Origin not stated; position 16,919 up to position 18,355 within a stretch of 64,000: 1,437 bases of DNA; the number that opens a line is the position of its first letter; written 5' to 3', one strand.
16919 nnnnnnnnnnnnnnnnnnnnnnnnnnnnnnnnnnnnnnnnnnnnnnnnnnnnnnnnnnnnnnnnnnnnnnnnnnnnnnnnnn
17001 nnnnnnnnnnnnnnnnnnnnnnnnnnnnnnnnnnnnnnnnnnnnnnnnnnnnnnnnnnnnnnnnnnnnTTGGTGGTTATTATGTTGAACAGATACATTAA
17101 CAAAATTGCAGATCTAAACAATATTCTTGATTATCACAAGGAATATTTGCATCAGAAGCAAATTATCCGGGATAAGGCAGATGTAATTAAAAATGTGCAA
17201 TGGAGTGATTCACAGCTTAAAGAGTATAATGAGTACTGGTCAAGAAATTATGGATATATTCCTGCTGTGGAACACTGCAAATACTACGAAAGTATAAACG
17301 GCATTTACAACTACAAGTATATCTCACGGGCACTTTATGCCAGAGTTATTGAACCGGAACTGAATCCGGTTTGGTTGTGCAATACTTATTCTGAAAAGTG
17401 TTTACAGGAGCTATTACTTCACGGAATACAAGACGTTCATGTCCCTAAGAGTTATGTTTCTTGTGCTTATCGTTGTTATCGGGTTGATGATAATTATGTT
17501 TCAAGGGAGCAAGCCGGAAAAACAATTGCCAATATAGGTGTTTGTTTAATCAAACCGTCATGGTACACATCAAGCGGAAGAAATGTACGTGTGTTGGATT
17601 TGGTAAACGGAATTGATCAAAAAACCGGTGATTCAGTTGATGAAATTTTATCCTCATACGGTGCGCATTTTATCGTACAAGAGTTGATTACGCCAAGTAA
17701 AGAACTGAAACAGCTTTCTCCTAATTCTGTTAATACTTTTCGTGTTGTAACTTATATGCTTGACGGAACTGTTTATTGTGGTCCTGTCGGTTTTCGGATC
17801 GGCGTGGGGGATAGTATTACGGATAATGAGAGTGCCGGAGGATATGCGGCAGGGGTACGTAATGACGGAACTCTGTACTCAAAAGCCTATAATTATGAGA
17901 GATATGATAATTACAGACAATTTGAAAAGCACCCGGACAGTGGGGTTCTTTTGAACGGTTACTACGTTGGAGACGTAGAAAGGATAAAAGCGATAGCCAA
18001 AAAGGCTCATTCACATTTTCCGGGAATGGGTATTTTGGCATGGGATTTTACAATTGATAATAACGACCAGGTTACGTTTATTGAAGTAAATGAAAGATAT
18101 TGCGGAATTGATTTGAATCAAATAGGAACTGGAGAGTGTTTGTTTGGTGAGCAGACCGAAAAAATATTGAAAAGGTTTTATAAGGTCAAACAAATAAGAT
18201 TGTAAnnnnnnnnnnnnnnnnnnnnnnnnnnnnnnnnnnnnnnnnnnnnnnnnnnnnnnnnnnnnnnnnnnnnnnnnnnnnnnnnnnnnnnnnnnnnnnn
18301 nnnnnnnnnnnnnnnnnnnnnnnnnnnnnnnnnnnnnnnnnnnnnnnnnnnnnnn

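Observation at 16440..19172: Compositional break inside the Wzt/TagH-like gene: low-GC module covering the ATPase C-terminal domain plus two ATP-grasp genes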

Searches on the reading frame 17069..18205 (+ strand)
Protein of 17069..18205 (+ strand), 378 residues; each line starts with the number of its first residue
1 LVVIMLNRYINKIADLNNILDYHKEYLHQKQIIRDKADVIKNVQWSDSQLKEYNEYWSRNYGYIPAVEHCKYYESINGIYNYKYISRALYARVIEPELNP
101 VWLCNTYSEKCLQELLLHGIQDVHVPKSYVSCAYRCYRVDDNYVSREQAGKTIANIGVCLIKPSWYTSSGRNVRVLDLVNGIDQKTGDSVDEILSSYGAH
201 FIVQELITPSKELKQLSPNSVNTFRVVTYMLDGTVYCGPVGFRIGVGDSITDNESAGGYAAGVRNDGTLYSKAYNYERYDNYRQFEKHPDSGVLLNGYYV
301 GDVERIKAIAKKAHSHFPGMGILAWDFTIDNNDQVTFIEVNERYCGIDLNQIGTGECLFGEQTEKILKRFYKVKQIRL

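Call 5: search_protein_families(library=pfam, proteins=[window:17069-18205:+], max_evalue=0.01)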
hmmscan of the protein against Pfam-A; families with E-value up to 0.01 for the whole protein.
window:17069-18205:+ (378 aa): 2 families
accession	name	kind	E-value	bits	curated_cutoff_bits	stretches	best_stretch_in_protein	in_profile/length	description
PF14397.11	ATPgrasp_ST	-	2.4e-39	135.6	31.4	1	121-361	32-272/278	Sugar-transfer associated ATP-grasp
PF14398.11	ATPgrasp_YheCD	-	0.0018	18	26.8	1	307-344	190-227/255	YheC/D like ATP-grasp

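Call 6: search_protein_families(library=ncbifam, proteins=[window:17069-18205:+], max_evalue=0.01)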
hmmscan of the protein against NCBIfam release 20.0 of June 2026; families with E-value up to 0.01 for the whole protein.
window:17069-18205:+ (378 aa): 2 families
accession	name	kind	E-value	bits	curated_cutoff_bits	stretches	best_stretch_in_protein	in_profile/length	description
NF006766.0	PRK09288.1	equivalog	0.0031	16.3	339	0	303-343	245-284/396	formate-dependent phosphoribosylglycinamide formyltransferase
TIGR02291.1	rimK_rel_E_lig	hypoth_equivalog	0.0082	15.2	314.2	0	284-349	211-274/317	alpha-L-glutamate ligase-like protein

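Call 17: find_related_loci(query=window:17081-18202:+, collection=genome_contigs, flank=7000)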
Query window:17081-18202:+ (374 aa) in genome_contigs; peptide patterns used: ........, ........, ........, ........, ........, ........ (x = any residue, [..] = any of these).
17 stretches matched a pattern; 2 encode a relative of the query (tblastn E <= 1e-3); 2 distinct loci.
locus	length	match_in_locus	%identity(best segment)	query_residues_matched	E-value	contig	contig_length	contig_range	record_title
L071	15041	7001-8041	35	20-364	1e-69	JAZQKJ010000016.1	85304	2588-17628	MAG: Ructibacterium sp. isolate T1900044615_TS20190081.MAGScoT_cleanbin_000008 SGB_837_k141_757571, whole genome shotgun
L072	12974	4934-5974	21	1-351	9e-16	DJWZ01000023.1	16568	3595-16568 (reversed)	MAG TPA_asm: Prevotellaceae bacterium UBA7017 UBA7017_contig_10159, whole genome shotgun sequence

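Call 24: search_solved_structures(query=window:17081-18202:+, max_evalue=1, show_alignments=1)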
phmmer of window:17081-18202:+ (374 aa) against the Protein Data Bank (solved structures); distinct sequences matched with E-value up to 1: 0.

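Call 37: find_homologous_proteins(query=window:17081-18202:+, max_evalue=0.00001)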
Query window:17081-18202:+ (374 aa): 63 proteins with E <= 0.00001 among 2270 candidates.
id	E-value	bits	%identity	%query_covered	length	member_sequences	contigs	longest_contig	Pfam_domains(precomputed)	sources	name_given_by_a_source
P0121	1.6e-256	868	100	100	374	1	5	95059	PF14397.12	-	-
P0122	2.3e-222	756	84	100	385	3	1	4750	PF14397.12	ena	-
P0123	3.6e-159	548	60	100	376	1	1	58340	PF14397.12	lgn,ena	-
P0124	1.9e-137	476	55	99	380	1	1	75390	PF14397.12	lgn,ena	-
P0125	1.7e-122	427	52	99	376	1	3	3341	PF14397.12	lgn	-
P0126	2.6e-115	403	49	99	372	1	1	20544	PF14397.12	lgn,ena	-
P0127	6.8e-58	214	36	89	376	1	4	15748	PF14397.12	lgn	-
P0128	2.2e-53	200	33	99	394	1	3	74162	PF14397.12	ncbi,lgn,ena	-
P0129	3.1e-53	199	34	92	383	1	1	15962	PF14397.12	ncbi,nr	ncbi:MAG: sugar-transfer associated ATP-grasp domain-containing protein [Lachnospiraceae bacterium]|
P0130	1.6e-52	197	32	99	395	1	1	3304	PF14397.12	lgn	-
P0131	2.5e-50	190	32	97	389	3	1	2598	PF14397.12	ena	-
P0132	1.4e-49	187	34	92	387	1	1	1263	PF14397.12,PF14398.12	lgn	-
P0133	1.9e-49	187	34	92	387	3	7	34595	PF14397.12,PF14398.12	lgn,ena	-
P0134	1.0e-48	184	34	91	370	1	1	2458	PF14397.12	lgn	-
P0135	2.4e-48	183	31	91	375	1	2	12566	PF14397.12,PF14398.12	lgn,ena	-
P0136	3.9e-48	182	33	93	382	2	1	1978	PF14397.12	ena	-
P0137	2.3e-47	180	32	95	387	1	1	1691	PF14397.12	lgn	-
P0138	3.5e-47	179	32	92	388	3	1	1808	PF14397.12,PF14398.12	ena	-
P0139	5.5e-47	179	32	95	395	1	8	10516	PF14397.12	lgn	-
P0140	1.1e-46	178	32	90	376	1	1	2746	PF14397.12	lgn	-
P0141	2.1e-46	177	32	97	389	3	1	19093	PF14397.12,PF14398.12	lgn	-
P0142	7.2e-46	175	30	91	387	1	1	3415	PF14397.12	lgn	-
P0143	1.8e-45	174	30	99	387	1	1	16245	PF14397.12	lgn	-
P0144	1.8e-43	167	30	98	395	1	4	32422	PF14397.12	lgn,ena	-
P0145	4.8e-43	166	33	89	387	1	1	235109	PF14397.12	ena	-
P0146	8.8e-43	165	31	87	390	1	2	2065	PF14397.12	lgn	-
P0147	1.4e-42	164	30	92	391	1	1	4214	PF14397.12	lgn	-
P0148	2.5e-42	163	31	100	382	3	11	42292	PF14397.12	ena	-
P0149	3.2e-42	163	29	92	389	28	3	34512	PF14397.12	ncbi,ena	-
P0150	3.6e-42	163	31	89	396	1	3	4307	PF14397.12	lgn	-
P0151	4.9e-42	162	32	89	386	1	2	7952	PF14397.12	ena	-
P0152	5.0e-41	159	31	99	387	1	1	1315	PF14397.12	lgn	-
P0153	1.3e-40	158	31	100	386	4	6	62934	PF14397.12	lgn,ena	-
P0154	4.4e-40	156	30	94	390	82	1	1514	PF14397.12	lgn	-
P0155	6.8e-40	155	32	90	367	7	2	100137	PF14397.12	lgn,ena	-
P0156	2.7e-39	153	31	90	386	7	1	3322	PF14397.12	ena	-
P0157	4.4e-39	153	30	89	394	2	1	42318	PF14397.12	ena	-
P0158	5.8e-39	152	32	89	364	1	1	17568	PF14397.12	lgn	-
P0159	5.9e-39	152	30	99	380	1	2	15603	PF14397.12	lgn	-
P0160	7.0e-39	152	30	89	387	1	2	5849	PF14397.12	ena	-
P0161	1.6e-38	151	31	97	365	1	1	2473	PF14397.12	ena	-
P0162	3.4e-38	150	30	91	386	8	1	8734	PF14397.12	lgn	-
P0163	8.8e-38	148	31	86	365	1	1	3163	PF14397.12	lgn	-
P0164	2.8e-37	147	29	91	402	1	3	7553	PF14397.12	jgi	-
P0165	3.5e-37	146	30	91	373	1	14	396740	PF14397.12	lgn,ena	-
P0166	3.5e-37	146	29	90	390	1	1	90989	PF14397.12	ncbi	-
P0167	1.8e-36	144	31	91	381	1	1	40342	PF14397.12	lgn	-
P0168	3.6e-36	143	30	92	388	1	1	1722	PF14397.12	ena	-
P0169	5.1e-36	142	31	72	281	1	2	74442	PF14397.12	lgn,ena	-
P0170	4.6e-35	139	32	87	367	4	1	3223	PF14397.12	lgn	-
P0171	8.3e-35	139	28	97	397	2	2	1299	PF14397.12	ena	-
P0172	1.7e-34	137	29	95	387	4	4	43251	PF14397.12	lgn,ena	-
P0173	4.7e-34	136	30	94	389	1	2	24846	PF14397.12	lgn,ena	-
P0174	4.9e-34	136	30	89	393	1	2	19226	PF14397.12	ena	-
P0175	6.8e-34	136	31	92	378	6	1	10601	PF14397.12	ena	-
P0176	1.2e-33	135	29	87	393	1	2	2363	PF14397.12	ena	-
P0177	1.4e-33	135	30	88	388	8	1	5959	PF14397.12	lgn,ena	-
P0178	4.3e-31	126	27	87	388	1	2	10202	PF14397.12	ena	-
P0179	4.0e-30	123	29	86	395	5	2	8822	PF14397.12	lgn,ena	-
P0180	6.1e-29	119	28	90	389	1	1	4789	PF14397.12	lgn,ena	-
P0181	1.0e-16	79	27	88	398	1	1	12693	PF14397.12,PF14398.12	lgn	-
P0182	3.3e-6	44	30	55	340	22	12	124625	PF14397.12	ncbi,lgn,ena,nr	ncbi:MAG: hypothetical protein IKP22_13520 [Clostridia bacterium]|nr:hypothetical protein [Clostridi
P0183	7.1e-6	43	29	55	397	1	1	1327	PF14397.12,PF14398.12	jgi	jgi:hypothetical protein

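Call 39: find_encoding_contigs(protein=P0122, flank=10000, max_places=2)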
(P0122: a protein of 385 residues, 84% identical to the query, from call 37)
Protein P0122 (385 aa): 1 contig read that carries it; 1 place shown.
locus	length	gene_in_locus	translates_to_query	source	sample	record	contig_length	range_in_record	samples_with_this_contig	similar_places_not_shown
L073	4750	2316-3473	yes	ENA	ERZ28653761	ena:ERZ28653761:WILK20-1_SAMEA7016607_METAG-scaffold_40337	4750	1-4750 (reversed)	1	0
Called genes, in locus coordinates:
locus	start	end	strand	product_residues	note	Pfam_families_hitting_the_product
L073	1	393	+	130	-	?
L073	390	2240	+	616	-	PF00702:Hydrolase (faint)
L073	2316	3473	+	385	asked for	PF14397:ATPgrasp_ST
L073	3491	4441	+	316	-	-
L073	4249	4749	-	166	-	?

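Call 40: find_encoding_contigs(protein=P0123, flank=8000, max_places=1)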
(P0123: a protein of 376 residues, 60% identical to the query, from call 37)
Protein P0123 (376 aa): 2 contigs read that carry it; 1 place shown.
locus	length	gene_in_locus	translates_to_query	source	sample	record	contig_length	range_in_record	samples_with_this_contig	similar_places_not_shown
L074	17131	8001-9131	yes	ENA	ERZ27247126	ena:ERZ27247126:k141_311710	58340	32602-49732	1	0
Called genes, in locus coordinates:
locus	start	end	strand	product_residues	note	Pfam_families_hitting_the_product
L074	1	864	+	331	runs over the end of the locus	PF00535:Glycos_transf_2, PF10111:Glyco_tranf_2_2, PF13641:Glyco_tranf_2_3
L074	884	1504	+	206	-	PF08942:DUF1919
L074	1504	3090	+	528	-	PF00733:Asn_synthase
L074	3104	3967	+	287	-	PF01061:ABC2_membrane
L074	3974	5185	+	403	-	PF00534:Glycos_transf_1, PF13692:Glyco_trans_1_4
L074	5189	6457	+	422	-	PF00005:ABC_tran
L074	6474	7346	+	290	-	PF01531:Glyco_transf_11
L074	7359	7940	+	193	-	PF00132:Hexapep, PF14602:Hexapep_2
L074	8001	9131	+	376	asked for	PF14397:ATPgrasp_ST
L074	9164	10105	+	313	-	PF14305:ATPgrasp_TupA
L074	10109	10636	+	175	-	PF04892:VanZ-LLP1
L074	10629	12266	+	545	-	PF04892:VanZ-LLP1, PF14907:NTP_transf_5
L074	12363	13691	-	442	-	PF00149:Metallophos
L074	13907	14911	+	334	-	PF01663:Phosphodiest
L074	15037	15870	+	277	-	PF00561:Abhydrolase_1, PF12146:Hydrolase_4 (faint)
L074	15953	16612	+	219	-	-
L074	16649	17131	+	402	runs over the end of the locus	PF13676:TIR_2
